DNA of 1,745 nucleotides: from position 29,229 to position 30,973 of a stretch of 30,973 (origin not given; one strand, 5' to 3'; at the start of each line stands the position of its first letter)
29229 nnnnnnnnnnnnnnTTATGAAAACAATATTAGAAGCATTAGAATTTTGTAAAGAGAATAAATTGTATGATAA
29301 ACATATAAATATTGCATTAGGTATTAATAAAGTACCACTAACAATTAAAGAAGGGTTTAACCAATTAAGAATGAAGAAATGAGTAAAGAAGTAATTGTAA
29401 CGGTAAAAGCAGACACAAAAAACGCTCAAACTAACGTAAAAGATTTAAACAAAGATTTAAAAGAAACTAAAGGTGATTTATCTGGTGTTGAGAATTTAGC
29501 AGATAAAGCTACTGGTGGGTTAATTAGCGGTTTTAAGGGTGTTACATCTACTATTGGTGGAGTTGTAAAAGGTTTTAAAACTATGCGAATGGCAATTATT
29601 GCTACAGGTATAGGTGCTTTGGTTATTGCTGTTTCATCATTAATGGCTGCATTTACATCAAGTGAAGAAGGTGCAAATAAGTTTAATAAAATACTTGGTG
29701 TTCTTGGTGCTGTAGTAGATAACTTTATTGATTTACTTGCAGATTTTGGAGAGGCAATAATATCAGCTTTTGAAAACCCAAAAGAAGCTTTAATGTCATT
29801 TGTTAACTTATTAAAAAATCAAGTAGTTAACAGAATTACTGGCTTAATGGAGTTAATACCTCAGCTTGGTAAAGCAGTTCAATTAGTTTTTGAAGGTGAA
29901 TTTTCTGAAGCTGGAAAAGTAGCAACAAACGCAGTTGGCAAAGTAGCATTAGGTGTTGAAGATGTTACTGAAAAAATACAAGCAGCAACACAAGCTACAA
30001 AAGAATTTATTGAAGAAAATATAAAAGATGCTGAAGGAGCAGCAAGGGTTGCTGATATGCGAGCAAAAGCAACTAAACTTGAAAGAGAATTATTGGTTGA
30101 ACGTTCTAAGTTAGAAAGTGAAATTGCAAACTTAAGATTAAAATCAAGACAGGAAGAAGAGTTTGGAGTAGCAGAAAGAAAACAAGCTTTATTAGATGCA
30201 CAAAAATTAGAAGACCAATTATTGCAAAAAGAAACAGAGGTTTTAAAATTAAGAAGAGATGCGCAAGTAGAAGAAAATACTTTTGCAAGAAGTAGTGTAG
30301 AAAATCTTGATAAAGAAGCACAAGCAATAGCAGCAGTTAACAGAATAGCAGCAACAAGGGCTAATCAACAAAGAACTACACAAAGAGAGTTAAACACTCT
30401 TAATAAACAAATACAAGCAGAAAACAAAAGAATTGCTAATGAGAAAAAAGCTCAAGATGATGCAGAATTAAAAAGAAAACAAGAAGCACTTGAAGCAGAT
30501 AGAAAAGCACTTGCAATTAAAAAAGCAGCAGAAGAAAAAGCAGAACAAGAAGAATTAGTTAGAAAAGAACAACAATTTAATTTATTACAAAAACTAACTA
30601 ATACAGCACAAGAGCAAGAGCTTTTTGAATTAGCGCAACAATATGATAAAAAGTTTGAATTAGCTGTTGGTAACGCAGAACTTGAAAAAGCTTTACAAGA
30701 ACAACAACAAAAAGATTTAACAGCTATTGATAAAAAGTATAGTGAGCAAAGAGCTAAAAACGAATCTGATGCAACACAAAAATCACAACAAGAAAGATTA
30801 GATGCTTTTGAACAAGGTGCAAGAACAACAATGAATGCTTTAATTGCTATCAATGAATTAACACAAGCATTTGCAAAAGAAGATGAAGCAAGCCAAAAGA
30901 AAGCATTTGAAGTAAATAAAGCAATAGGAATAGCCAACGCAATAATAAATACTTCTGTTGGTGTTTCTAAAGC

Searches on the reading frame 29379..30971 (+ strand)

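Call 29: search_protein_families(library=phrogs, max_evalue=0.001, proteins=[window:29379-30971:+])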
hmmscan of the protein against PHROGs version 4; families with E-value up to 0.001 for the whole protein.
window:29379-30971:+ (531 aa): 2 families
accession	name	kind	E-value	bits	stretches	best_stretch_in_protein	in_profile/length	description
phrog_32985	-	unknown function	1.6e-51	176.7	1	3-452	3-473/686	-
phrog_21537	-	head and packaging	1.6e-06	28.1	1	39-472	119-526/682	virion structural protein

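Call 30: search_protein_families(library=pfam, max_evalue=0.01, proteins=[window:29379-30971:+])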
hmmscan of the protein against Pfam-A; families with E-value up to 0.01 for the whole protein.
window:29379-30971:+ (531 aa): 0 families

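Call 66: search_protein_families(library=ncbifam, max_evalue=0.1, proteins=[window:29379-30971:+])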
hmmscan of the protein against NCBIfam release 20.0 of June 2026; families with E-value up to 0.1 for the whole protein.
window:29379-30971:+ (531 aa): 1 family
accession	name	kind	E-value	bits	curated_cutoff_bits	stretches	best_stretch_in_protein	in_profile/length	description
NF045780.1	TrlF_fam_ATP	equivalog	0.091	11.4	350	1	231-505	427-763/944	TrlF family AAA-like ATPase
